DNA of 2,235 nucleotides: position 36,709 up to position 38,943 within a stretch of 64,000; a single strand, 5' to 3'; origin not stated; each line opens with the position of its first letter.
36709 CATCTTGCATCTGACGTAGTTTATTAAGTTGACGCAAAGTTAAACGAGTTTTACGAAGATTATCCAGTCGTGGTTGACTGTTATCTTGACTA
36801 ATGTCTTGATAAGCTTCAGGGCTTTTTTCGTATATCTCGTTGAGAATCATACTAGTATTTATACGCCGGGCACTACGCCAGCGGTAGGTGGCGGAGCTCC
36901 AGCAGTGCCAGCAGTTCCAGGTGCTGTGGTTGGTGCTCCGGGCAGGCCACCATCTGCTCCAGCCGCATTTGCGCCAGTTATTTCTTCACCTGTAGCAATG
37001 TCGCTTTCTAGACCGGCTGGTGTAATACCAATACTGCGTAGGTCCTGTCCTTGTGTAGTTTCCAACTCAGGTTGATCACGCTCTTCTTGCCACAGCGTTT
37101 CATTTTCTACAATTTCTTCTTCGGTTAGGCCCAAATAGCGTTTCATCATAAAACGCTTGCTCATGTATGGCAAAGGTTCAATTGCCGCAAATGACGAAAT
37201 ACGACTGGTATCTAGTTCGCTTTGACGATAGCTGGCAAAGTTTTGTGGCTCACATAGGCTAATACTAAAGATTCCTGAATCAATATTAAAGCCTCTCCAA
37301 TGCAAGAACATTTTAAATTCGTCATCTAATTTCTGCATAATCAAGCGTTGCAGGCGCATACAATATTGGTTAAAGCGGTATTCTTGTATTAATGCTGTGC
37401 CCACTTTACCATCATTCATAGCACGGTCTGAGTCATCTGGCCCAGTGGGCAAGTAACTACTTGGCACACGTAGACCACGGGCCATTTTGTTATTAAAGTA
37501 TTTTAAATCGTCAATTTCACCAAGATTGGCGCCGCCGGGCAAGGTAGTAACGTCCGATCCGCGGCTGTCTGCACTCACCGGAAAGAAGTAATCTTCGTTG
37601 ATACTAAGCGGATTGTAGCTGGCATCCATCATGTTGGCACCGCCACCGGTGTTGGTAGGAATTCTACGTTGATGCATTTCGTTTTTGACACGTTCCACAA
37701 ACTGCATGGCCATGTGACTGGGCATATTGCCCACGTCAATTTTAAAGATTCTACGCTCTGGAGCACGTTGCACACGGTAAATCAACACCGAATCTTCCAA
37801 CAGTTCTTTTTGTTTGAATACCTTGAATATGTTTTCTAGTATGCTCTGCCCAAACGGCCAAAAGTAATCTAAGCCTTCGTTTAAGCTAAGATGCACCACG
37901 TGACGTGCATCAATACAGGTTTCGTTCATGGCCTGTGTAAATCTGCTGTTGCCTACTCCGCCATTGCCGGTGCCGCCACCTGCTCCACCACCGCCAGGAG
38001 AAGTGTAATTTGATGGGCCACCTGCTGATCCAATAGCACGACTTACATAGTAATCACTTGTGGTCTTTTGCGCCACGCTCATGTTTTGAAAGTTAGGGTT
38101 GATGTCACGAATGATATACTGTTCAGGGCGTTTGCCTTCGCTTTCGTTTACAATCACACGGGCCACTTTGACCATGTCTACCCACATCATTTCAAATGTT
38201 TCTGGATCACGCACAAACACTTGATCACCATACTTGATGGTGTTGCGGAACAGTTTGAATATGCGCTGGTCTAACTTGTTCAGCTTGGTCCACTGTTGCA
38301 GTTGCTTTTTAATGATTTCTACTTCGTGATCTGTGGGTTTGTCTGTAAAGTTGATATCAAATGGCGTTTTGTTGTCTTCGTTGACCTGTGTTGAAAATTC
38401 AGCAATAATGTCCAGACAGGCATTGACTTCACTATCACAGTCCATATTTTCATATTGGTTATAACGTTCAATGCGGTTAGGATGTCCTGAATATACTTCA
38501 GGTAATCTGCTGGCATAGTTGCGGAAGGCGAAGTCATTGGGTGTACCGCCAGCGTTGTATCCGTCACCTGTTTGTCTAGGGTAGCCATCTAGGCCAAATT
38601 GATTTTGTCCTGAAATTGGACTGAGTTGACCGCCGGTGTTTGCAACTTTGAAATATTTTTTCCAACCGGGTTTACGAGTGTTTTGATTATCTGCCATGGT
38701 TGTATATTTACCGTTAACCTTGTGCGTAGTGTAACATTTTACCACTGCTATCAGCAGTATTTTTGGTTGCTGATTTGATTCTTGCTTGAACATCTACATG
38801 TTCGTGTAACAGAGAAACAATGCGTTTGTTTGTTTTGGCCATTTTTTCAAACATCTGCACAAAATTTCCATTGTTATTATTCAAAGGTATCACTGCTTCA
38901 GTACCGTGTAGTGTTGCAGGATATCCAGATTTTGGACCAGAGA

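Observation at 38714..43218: Tandem tape-measure-like paralogues with swapped cell-wall hydrolase cassettes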

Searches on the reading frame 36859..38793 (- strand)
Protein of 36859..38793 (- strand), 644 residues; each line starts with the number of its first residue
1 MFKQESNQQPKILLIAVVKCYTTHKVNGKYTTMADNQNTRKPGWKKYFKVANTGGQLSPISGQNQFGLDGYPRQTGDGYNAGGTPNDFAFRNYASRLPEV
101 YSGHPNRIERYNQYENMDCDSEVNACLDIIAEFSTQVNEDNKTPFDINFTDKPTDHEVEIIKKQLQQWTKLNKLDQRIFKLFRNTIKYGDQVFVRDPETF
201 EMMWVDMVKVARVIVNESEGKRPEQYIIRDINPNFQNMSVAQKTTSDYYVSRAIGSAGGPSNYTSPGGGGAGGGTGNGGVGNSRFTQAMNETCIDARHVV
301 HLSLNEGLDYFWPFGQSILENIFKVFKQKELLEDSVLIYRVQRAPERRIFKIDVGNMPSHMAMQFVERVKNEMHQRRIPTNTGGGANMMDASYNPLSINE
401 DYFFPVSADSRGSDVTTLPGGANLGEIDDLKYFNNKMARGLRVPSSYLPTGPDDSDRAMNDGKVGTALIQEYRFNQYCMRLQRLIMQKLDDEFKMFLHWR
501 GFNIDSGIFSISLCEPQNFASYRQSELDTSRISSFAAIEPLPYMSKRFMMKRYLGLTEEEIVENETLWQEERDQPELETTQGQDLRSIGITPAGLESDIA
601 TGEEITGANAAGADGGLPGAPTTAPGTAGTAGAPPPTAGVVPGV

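Call 10: search_protein_families(library=phrogs, proteins=[window:36859-38793:-], max_evalue=0.001)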
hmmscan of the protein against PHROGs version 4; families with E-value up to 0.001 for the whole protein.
window:36859-38793:- (644 aa): 1 family
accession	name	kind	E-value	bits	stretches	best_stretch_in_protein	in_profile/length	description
phrog_213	-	head and packaging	7.2e-107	359.1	1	86-581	42-507/528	portal protein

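Call 11: search_protein_families(library=pfam, proteins=[window:36859-38793:-], max_evalue=0.001)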
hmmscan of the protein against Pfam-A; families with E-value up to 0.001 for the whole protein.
window:36859-38793:- (644 aa): 1 family
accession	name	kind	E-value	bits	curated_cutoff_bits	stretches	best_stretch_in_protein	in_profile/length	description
PF07230.16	Portal_T4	-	2.8e-103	346.4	22.9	1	108-571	2-433/433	Bacteriophage T4-like portal protein (Gp20)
